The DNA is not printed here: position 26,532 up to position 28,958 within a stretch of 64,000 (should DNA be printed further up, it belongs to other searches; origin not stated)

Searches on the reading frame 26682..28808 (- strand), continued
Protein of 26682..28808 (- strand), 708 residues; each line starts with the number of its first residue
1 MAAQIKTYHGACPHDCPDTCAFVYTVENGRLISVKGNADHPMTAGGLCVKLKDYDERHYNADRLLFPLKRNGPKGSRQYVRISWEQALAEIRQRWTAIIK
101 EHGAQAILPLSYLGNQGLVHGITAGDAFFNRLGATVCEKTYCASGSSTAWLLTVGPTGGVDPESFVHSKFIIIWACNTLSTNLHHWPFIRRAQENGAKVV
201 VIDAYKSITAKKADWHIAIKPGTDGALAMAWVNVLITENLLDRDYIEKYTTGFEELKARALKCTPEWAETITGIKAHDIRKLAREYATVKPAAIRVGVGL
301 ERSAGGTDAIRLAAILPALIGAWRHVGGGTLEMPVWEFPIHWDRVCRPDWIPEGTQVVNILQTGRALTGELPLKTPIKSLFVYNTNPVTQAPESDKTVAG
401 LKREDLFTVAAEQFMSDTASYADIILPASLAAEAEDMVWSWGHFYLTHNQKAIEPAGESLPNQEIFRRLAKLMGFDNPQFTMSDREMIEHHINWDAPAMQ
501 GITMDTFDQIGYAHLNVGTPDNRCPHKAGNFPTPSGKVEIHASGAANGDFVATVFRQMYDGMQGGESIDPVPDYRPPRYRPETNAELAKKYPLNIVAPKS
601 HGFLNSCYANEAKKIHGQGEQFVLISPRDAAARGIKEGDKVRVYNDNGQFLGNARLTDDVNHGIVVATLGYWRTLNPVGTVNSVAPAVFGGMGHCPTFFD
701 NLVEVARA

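Call 80: list_cluster_members(proteins=[P0122, P0125, P0126, P0127, P0128, P0129, P0130, P0131, P0133, P0138])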
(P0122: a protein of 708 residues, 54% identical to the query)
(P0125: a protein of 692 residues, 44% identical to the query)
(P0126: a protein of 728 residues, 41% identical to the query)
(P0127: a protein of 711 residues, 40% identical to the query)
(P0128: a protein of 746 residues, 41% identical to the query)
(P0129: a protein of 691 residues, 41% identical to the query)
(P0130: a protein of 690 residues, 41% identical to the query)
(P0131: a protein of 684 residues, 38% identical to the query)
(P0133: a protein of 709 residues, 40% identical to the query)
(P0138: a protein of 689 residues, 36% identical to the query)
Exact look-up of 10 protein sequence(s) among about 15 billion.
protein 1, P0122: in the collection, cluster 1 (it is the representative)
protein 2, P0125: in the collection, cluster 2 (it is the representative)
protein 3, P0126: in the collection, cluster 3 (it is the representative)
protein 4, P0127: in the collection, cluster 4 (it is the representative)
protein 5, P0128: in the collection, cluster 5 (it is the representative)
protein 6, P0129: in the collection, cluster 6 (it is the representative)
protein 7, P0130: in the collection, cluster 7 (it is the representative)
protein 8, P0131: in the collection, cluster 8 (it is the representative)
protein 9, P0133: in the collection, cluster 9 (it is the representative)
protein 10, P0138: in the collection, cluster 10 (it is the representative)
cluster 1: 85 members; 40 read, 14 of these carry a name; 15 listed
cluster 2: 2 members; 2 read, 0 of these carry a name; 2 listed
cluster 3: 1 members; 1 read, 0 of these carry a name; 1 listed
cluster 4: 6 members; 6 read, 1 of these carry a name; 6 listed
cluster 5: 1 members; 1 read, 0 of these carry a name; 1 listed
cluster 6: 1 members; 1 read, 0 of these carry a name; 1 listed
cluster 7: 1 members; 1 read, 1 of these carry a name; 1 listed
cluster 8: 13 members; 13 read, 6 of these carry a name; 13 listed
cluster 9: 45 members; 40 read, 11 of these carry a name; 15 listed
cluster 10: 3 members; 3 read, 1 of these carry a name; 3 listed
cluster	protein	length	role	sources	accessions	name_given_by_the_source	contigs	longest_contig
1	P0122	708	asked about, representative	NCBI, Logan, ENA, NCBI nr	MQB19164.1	molybdopterin oxidoreductase family protein [Agrobacterium tumefaciens]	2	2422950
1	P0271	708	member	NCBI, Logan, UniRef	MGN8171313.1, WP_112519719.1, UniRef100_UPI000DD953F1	molybdopterin-dependent oxidoreductase [Hyphomicrobiales bacterium] | molybdopterin-containing oxidoreductase family protein n=1 Tax=Agrobacterium sp. 22117 ...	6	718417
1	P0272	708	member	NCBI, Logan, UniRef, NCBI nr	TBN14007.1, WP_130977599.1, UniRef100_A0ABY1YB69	molybdopterin oxidoreductase family protein [Agrobacterium cavarae] | Molybdopterin oxidoreductase family protein n=1 Tax=Agrobacterium cavarae TaxID=2528239 ... | molybdopterin-dependent oxidoreductase [Agrobacterium cavarae]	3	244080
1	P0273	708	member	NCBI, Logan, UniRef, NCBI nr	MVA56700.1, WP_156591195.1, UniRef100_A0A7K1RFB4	molybdopterin-containing oxidoreductase family protein [Agrobacterium vitis] | Molybdopterin-dependent oxidoreductase n=1 Tax=Agrobacterium vitis TaxID=373 ... | molybdopterin-dependent oxidoreductase [Agrobacterium vitis]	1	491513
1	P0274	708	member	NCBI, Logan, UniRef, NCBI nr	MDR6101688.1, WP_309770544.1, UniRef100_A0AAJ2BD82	anaerobic selenocysteine-containing dehydrogenase [Agrobacterium larrymoorei] | Anaerobic selenocysteine-containing dehydrogenase n=1 Tax=Agrobacterium larrymoorei ... | molybdopterin-dependent oxidoreductase [Agrobacterium larrymoorei]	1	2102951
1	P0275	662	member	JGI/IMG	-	anaerobic selenocysteine-containing dehydrogenase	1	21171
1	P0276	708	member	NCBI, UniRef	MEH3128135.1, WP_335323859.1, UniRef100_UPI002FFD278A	molybdopterin-dependent oxidoreductase [Agrobacterium cavarae] | molybdopterin-containing oxidoreductase family protein n=1 Tax=Agrobacterium cavarae ...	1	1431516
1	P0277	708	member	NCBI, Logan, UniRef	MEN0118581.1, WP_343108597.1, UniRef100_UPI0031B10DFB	MAG: molybdopterin-dependent oxidoreductase [Agrobacterium cavarae] | molybdopterin-containing oxidoreductase family protein n=1 Tax=Agrobacterium cavarae ...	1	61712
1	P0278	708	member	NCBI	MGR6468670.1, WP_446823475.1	molybdopterin-containing oxidoreductase family protein [Rhizobium sp. PAMB 3182]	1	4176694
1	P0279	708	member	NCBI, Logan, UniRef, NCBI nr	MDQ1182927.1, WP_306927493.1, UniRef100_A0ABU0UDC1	molybdopterin-containing oxidoreductase family protein [Agrobacterium larrymoorei] | Anaerobic selenocysteine-containing dehydrogenase n=1 Tax=Agrobacterium larrymoorei ... | molybdopterin-dependent oxidoreductase [Agrobacterium larrymoorei]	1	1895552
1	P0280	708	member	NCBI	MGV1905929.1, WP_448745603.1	molybdopterin-containing oxidoreductase family protein [Agrobacterium cavarae]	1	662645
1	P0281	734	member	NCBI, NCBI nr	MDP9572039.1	UNVERIFIED_ORG: anaerobic selenocysteine-containing dehydrogenase [Agrobacterium ... | anaerobic selenocysteine-containing dehydrogenase [Agrobacterium larrymoorei]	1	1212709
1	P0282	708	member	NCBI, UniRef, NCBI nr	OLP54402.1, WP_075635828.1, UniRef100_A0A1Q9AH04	molybdopterin oxidoreductase [Rhizobium rhizosphaerae] | Molybdopterin oxidoreductase n=1 Tax=Xaviernesmea rhizosphaerae TaxID=1672749 ... | molybdopterin-dependent oxidoreductase [Xaviernesmea rhizosphaerae]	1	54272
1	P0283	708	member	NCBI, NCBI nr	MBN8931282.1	MAG: molybdopterin-dependent oxidoreductase [Rhizobium pusense] | molybdopterin-dependent oxidoreductase [Agrobacterium pusense]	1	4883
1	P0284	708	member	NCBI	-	-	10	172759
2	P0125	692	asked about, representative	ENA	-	-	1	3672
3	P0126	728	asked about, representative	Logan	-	-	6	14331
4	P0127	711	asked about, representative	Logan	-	-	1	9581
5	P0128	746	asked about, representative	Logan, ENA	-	-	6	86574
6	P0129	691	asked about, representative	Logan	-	-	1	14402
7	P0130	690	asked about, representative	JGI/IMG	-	anaerobic selenocysteine-containing dehydrogenase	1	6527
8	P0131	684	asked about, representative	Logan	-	-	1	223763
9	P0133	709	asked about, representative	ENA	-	-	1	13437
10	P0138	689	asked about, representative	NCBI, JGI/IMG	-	-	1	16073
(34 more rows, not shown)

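Call 84: search_protein_families(library=ncbifam, proteins=[L127:9152-9457:+, L127:9475-10851:+, L125:9179-9484:+, L125:9481-10836:+, L125:5880-6794:-], max_evalue=1e-10)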
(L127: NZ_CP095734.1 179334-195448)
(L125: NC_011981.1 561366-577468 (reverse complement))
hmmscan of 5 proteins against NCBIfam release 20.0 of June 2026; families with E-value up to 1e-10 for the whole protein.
L127:9152-9457:+ (101 aa): 4 families
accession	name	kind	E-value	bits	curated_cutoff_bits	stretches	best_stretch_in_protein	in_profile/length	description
NF045490.1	FdxA_Protbact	equivalog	5.9e-33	113.2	135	1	1-96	1-96/104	ferredoxin FdxA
NF045480.1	FdxA_Actino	equivalog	2.6e-19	69.4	125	1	1-74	1-74/107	ferredoxin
NF058577.1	FdxA_fam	equivalog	6.1e-15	55.1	65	1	1-54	1-52/52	4Fe-4S ferredoxin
TIGR04105.1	FeFe_hydrog_B1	subfamily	2.3e-13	49.6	450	1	4-57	108-161/462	monomeric [FeFe] hydrogenase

L127:9475-10851:+ (458 aa): 8 families
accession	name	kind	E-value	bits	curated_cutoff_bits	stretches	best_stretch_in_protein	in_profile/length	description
TIGR01317.1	GOGAT_sm_gam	subfamily_domain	3.7e-20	72.2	447.7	1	9-161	144-297/485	glutamate synthase small subunit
NF010590.0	PRK13984.1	equivalog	2.7e-16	58.9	946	1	7-168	287-444/611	putative oxidoreductase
NF009409.0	PRK12770.1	subfamily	1.1e-15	57.6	343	1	4-163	14-189/360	putative glutamate synthase subunit beta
TIGR01316.1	gltA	equivalog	4e-15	55.6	471.75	1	9-164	134-289/449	NADPH-dependent glutamate synthase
NF009410.0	PRK12771.1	subfamily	3.2e-14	52.4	516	1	10-165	140-286/566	NAD(P)-binding protein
NF009454.0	PRK12814.1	equivalog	5.7e-14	51.4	916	1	10-165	195-341/657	putative NADPH-dependent glutamate synthase small subunit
NF009414.0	PRK12778.1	equivalog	1.1e-13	50.4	1103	1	6-165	429-588/752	bifunctional dihydroorotate dehydrogenase B NAD binding subunit/NADPH-dependent glutamate synthase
TIGR01318.1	gltD_gamma_fam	subfamily_domain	8.1e-12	44.5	482.95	1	6-164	139-299/467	glutamate synthase, small subunit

L125:9179-9484:+ (101 aa): 5 families
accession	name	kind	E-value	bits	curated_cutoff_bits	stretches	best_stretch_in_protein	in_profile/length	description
NF045490.1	FdxA_Protbact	equivalog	3.5e-32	110.7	135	1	1-96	1-96/104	ferredoxin FdxA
NF045480.1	FdxA_Actino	equivalog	2.7e-20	72.6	125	1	1-74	1-74/107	ferredoxin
TIGR04105.1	FeFe_hydrog_B1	subfamily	5.5e-14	51.7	450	1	2-57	106-161/462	monomeric [FeFe] hydrogenase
NF058577.1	FdxA_fam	equivalog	1.7e-13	50.5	65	1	1-54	1-52/52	4Fe-4S ferredoxin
NF045874.1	Vhu_polyferre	exception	2.5e-11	42.9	600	1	4-69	125-188/381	F420-non-reducing hydrogenase associated-polyferredoxin VhuB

L125:9481-10836:+ (451 aa): 13 families
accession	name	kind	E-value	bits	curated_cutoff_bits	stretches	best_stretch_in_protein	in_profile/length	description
TIGR01316.1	gltA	equivalog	2.2e-20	72.9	471.75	1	10-175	129-294/449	NADPH-dependent glutamate synthase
NF009410.0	PRK12771.1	subfamily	2.9e-20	72.4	516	1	9-173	133-288/566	NAD(P)-binding protein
TIGR01318.1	gltD_gamma_fam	subfamily_domain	9.4e-19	67.3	482.95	1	15-174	142-303/467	glutamate synthase, small subunit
TIGR01317.1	GOGAT_sm_gam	subfamily_domain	1e-18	67.5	447.7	1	11-168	140-298/485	glutamate synthase small subunit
NF009409.0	PRK12770.1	subfamily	2.4e-18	66.3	343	1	10-170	14-190/360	putative glutamate synthase subunit beta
NF010590.0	PRK13984.1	equivalog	8.9e-18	63.7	946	1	15-192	289-463/611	putative oxidoreductase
NF009454.0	PRK12814.1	equivalog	5.2e-16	58.1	916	1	10-175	189-345/657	putative NADPH-dependent glutamate synthase small subunit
NF009408.0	PRK12769.1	equivalog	1.2e-15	56.8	1003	1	15-174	328-489/659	formate-dependent uric acid utilization protein AegA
NF009451.0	PRK12809.1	equivalog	2.1e-15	56.1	1154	1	16-173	312-471/639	formate-dependent uric acid utilization protein YgfT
NF009415.0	PRK12779.1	equivalog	2.8e-14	52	1519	1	10-171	303-465/944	putative bifunctional glutamate synthase subunit beta/2-polyprenylphenol hydroxylase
NF009414.0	PRK12778.1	equivalog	4.1e-14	51.8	1103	1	13-173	430-590/752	bifunctional dihydroorotate dehydrogenase B NAD binding subunit/NADPH-dependent glutamate synthase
TIGR03315.1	Se_ygfK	equivalog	2.1e-11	42.1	835.3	1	8-175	531-688/1012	putative selenate reductase subunit YgfK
NF009413.0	PRK12775.1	equivalog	4.1e-11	41.4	1895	1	16-174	432-592/1006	putative trifunctional 2-polyprenylphenol hydroxylase/glutamate synthase subunit beta/ferritin domain-containing protein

L125:5880-6794:- (304 aa): 15 families
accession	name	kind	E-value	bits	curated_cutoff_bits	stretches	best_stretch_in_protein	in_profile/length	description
NF006902.0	PRK09393.1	equivalog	8.7e-21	74.4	425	1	189-293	217-321/327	transcriptional regulator FtrA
NF047455.1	TF_Staph_AryK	equivalog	1.3e-20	73.2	850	1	154-295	124-260/759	transcriptional regulator AryK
NF007860.0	PRK10572.1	equivalog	2.8e-17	62.5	208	1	141-294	138-285/292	arabinose operon transcriptional regulator AraC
NF040475.1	chlor_reg_RclR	equivalog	2.2e-16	60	400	1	193-291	178-276/284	reactive chlorine-specific transcriptional regulator RclR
NF047788.1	TransRegPocR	equivalog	9.5e-15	54.6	500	1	184-293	182-290/296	transcriptional regulator PocR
NF010028.0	PRK13503.1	equivalog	1.5e-13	50.8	288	1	189-292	168-271/278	HTH-type transcriptional activator RhaS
TIGR04094.1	adjacent_YSIRK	equivalog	1.6e-13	50.4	200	1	195-291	288-383/383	YSIRK-targeted surface antigen transcriptional regulator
NF007584.0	PRK10219.1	equivalog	3.9e-13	49.7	174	1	192-291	5-104/107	superoxide response transcriptional regulator SoxS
NF049932.1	TranspRegBtr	equivalog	4.8e-13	48.5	900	1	194-290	166-262/531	bacillibactin transport transcriptional regulator Btr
NF007243.0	PRK09685.1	equivalog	4.9e-13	49.2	199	1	183-292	189-300/303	transcriptional regulator FeaR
NF012144.2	ramA_TF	equivalog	6.8e-13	49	180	1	194-291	7-104/108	RamA family antibiotic efflux transcriptional regulator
NF049968.1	QhpR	equivalog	1.8e-12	47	250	1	177-291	170-284/284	AraC-like transcriptional regulator QhpR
NF041686.2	ant_diox_reg_AndR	equivalog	7.3e-12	45.5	350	1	157-288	187-315/321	anthranilate 1,2-dioxygenase regulatory protein AndR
NF007633.0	PRK10296.1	equivalog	5.2e-11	42.6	264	1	207-292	188-273/280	transcriptional regulator ChbR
NF010026.0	PRK13501.1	equivalog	9.7e-11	41.4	363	0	190-293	174-277/290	HTH-type transcriptional activator RhaR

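Call 85: search_protein_families(library=pfam, proteins=[L127:9152-9457:+, L127:9475-10851:+, L125:5880-6794:-], max_evalue=0.00001)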
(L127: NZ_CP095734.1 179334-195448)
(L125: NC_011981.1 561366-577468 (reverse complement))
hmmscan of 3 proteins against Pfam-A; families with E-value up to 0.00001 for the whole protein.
L127:9152-9457:+ (101 aa): 8 families
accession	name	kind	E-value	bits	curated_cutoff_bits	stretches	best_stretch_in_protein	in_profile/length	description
PF13237.11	Fer4_10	-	1.2e-10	41.5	25.5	1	5-51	5-53/53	4Fe-4S dicluster domain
PF12837.12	Fer4_6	-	1.4e-10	41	25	1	35-55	4-24/24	4Fe-4S binding domain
PF00037.32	Fer4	-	5.5e-10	39.1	21.1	1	34-56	2-24/24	4Fe-4S binding domain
PF13484.11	Fer4_16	-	5.7e-09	37.1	30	0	39-65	1-30/66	4Fe-4S double cluster binding domain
PF12797.12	Fer4_2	-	8e-08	32.2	24.5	0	33-52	3-22/22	4Fe-4S binding domain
PF12838.12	Fer4_7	-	2e-07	31.8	27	1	8-54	1-52/52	4Fe-4S dicluster domain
PF13187.11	Fer4_9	-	2e-06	28.2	27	1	8-55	1-52/52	4Fe-4S dicluster domain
PF13183.11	Fer4_8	-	5e-06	27.4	27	0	38-55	3-20/68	4Fe-4S dicluster domain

L127:9475-10851:+ (458 aa): 0 families

L125:5880-6794:- (304 aa): 2 families
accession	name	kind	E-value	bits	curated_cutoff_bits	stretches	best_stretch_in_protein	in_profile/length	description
PF12833.13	HTH_18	-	3.4e-24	85.4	33.6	1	214-291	1-78/80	Helix-turn-helix domain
PF00165.29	HTH_AraC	-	4.6e-19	68.5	26.6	2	202-241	2-41/42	Bacterial regulatory helix-turn-helix proteins, AraC family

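Call 86: search_solved_structures(query=L127:9475-10851:+, max_evalue=1e-10)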
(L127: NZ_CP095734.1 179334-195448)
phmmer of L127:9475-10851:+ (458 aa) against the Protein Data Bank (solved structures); distinct sequences matched with E-value up to 1e-10: 5.
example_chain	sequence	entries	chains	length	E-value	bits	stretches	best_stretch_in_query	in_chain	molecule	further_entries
1lqt_A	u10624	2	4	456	7.7e-82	278.7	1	8-455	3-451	FprA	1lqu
2c7g_A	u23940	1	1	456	1e-80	275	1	8-455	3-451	NADPH-FERREDOXIN REDUCTASE FPRA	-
1cjc_A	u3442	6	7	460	5.5e-79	269.3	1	8-456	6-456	PROTEIN (ADRENODOXIN REDUCTASE) | ADRENODOXIN REDUCTASE | NADPH:ADRENODOXIN OXIDOREDUCTASE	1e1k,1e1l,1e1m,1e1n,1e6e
7mfm_I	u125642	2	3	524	2.8e-15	59.3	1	9-162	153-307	Glutamate synthase (NADPH) small chain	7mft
9n5u_A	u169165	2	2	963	2.6e-11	46.2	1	10-166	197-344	NfnA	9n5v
